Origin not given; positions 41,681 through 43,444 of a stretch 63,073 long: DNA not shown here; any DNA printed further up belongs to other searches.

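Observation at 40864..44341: Orphan single-polypeptide TssB-TssC (T6SS sheath)-like protein with no other T6SS gene nearby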

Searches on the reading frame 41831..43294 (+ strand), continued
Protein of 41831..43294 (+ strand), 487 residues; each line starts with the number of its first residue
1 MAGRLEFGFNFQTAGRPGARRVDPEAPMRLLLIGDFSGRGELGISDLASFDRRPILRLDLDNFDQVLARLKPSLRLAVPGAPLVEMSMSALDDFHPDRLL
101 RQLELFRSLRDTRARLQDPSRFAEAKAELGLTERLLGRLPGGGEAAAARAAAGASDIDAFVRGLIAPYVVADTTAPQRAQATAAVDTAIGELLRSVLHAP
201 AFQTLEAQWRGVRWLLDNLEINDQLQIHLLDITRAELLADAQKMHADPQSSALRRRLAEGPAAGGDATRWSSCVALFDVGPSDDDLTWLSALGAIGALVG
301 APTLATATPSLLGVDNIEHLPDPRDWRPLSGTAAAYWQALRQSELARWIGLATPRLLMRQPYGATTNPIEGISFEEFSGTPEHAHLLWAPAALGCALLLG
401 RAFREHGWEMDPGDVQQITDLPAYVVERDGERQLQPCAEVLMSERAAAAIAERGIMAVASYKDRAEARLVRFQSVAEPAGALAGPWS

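Call 48: find_encoding_contigs(protein=P0006, flank=5000, max_places=2)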
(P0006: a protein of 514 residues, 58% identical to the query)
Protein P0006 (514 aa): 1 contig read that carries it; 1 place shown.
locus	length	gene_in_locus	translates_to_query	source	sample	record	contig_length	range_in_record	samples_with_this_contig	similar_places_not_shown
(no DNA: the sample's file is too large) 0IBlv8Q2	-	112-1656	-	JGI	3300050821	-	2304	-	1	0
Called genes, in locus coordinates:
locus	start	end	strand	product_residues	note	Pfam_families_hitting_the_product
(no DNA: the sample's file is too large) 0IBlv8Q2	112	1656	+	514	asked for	PF05591:T6SS_VipA, PF05943:VipB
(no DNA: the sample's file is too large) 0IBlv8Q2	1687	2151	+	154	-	PF04828:GFA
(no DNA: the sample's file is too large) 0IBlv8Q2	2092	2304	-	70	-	?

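Call 58: search_protein_families(library=pfam, proteins=[L026:9217-9894:+, L026:11395-11850:-, L046:8021-9877:+, L046:11499-13685:-, L056:3-629:+, L056:2320-2946:+, L030:8634-9680:+, L030:11390-12106:+, L049:9348-9887:+, L049:11550-12473:+], max_evalue=0.001)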
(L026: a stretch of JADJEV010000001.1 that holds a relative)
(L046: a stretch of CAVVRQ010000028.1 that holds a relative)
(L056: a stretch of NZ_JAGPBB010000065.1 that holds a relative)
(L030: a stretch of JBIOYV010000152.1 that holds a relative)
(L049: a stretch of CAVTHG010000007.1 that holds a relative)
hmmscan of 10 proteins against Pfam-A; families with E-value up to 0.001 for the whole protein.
L026:9217-9894:+ (225 aa): 1 family
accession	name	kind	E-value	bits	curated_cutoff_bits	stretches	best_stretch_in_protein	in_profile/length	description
PF00856.33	SET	-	9.4e-20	71.4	22.4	1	103-197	2-104/105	SET domain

L026:11395-11850:- (151 aa): 0 families

L046:8021-9877:+ (618 aa): 2 families
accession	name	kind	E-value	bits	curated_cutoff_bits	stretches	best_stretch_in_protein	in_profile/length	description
PF01432.26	Peptidase_M3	-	1.4e-64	219.5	27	1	221-598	5-453/457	Peptidase family M3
PF08439.15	Peptidase_M3_N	-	2.9e-15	56.7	25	1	128-195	1-68/70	Oligopeptidase F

L046:11499-13685:- (728 aa): 6 families
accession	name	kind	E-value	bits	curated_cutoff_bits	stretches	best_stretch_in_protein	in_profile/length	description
PF00270.35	DEAD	-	3.1e-15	56.7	26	1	147-310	4-162/167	DEAD/DEAH box helicase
PF18074.6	PriA_C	-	3.2e-15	57.1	26.9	1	621-725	1-95/95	Primosomal protein N C-terminal domain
PF17764.6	PriA_3primeBD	-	3.9e-15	55.9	22.7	1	6-106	1-96/96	3'DNA-binding domain (3'BD)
PF04851.21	ResIII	-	9.7e-12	45.5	22.5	1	151-308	16-163/164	Type III restriction enzyme, res subunit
PF18319.7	Zn_ribbon_PriA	-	2.7e-08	34.1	26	1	415-441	1-27/27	PriA DNA helicase Cys-rich region (CRR) domain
PF00271.37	Helicase_C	-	6.6e-08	33.2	23.5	1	503-573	50-108/110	Helicase conserved C-terminal domain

L056:3-629:+ (208 aa): 1 family
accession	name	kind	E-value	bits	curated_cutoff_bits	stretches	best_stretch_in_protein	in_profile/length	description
PF02321.23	OEP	-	4.7e-26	92.2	22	1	4-189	1-187/187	Outer membrane efflux protein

L056:2320-2946:+ (208 aa): 1 family
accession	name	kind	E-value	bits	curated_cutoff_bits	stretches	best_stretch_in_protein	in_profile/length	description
PF22769.1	DCD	-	7.8e-38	130.4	27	1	20-179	1-152/153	dCTP deaminase-like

L030:8634-9680:+ (348 aa): 1 family
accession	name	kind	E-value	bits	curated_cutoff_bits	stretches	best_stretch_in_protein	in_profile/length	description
PF01292.26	Ni_hydr_CYTB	-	1e-14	55.1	30.1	1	126-303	1-176/179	Prokaryotic cytochrome b561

L030:11390-12106:+ (238 aa): 2 families
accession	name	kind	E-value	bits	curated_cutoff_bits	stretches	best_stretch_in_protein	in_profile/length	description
PF00702.32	Hydrolase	-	5.4e-15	56.7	26.4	1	6-194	1-189/191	haloacid dehalogenase-like hydrolase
PF13419.12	HAD_2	-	9.3e-08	32.8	23.8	1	93-202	68-178/178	Haloacid dehalogenase-like hydrolase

L049:9348-9887:+ (179 aa): 0 families

L049:11550-12473:+ (307 aa): 2 families
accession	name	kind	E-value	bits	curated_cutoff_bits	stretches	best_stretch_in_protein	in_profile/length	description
PF13360.13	PQQ_2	-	6.7e-16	59.1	27.6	1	52-193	48-147/233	Outer membrane protein assembly factor BamB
PF01011.28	PQQ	-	5.1e-06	25.9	26.7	1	175-248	497-580/595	Glucose/ethanol/alcohol dehydrogenase, beta-propeller domain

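Call 59: search_protein_families(library=pfam, proteins=[L011:8980-9981:+, L011:11342-11833:-, L028:9438-10007:+, L028:11478-12110:+, L067:8546-9916:+, L067:11440-12381:+, L036:11720-13417:+, L070:8425-9381:-, L007:8393-9256:+, L007:10842-11477:+], max_evalue=0.001)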
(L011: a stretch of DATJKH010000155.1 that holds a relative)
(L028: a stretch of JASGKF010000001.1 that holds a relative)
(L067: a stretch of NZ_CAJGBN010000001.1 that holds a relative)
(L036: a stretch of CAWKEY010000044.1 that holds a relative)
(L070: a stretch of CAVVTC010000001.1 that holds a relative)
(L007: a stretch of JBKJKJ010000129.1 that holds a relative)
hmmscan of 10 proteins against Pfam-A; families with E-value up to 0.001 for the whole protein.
L011:8980-9981:+ (333 aa): 0 families

L011:11342-11833:- (163 aa): 2 families
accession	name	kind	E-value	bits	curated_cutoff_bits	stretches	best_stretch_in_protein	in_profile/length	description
PF05163.17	DinB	-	1e-10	42.3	23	1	7-157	8-157/165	DinB family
PF12867.12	DinB_2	-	2.6e-07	31.6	24.8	1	13-138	4-128/128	DinB superfamily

L028:9438-10007:+ (189 aa): 0 families

L028:11478-12110:+ (210 aa): 0 families

L067:8546-9916:+ (456 aa): 1 family
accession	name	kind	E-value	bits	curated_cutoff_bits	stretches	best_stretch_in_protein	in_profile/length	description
PF00120.29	Gln-synt_C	-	3.6e-95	319.4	24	1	108-452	2-344/344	Glutamine synthetase, catalytic domain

L067:11440-12381:+ (313 aa): 1 family
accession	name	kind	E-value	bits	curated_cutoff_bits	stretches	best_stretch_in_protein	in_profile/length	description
PF00892.27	EamA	-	4.4e-28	98.7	28.2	2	172-308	2-134/135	EamA-like transporter family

L036:11720-13417:+ (565 aa): 3 families
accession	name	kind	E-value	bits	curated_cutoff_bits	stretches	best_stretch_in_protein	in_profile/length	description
PF00498.31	FHA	-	2.4e-14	54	20.7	1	59-112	2-55/67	FHA domain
PF01464.25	SLT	-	4.6e-13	49.2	21.3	1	395-510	12-114/117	Transglycosylase SLT domain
PF16697.10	Yop-YscD_cpl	-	1.9e-07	31.7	33.2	1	59-123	20-85/94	Inner membrane component of T3SS, cytoplasmic domain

L070:8425-9381:- (318 aa): 1 family
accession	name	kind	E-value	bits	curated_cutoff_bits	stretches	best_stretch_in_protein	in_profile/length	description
PF01903.22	CbiX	-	1e-08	35.8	22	1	40-95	6-64/106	CbiX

L007:8393-9256:+ (287 aa): 6 families
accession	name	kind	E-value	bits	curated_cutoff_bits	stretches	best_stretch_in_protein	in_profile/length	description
PF13417.12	GST_N_3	-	4.6e-14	52.9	22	1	77-146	1-69/75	Glutathione S-transferase, N-terminal domain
PF13409.12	GST_N_2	-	1.4e-12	48.4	25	1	82-146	1-69/70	Glutathione S-transferase, N-terminal domain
PF13410.11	GST_C_2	-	6.5e-11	42.6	24.9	1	194-260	2-69/69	Glutathione S-transferase, C-terminal domain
PF02798.26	GST_N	-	1.3e-09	38.7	20.9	1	74-145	2-75/76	Glutathione S-transferase, N-terminal domain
PF00043.30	GST_C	-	1.7e-06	28.6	20.7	1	195-264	23-92/93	Glutathione S-transferase, C-terminal domain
PF14497.11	GST_C_3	-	1.3e-05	25.8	21.6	1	199-266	27-96/104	Glutathione S-transferase, C-terminal domain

L007:10842-11477:+ (211 aa): 0 families
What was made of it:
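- Orphan copies have no conserved neighbours (calls 58, 59). Apart from that one pairing, orphan copies share no conserved partner gene (calls 58, 59).
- Tried and rejected: They included SET, peptidase M3, PriA, OEP, dCTP deaminase, cytochrome b561, HAD, PQQ, DinB, GlnA, EamA, CbiX and GST (calls 58, 59).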

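Call 78: find_related_loci(query=window:41831-43294:+, collection=metagenome_contigs, flank=10000)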
Query window:41831-43294:+ (487 aa) in metagenome_contigs; peptide patterns used: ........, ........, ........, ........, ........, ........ (x = any residue, [..] = any of these).
189 stretches matched a pattern; 1 encode a relative of the query (tblastn E <= 1e-3); 1 distinct loci.
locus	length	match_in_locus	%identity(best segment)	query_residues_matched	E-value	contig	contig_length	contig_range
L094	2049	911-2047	40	29-449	2e-61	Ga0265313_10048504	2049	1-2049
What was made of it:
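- Tried and rejected: It gave one 2-kb contig and was uninformative (call 78).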
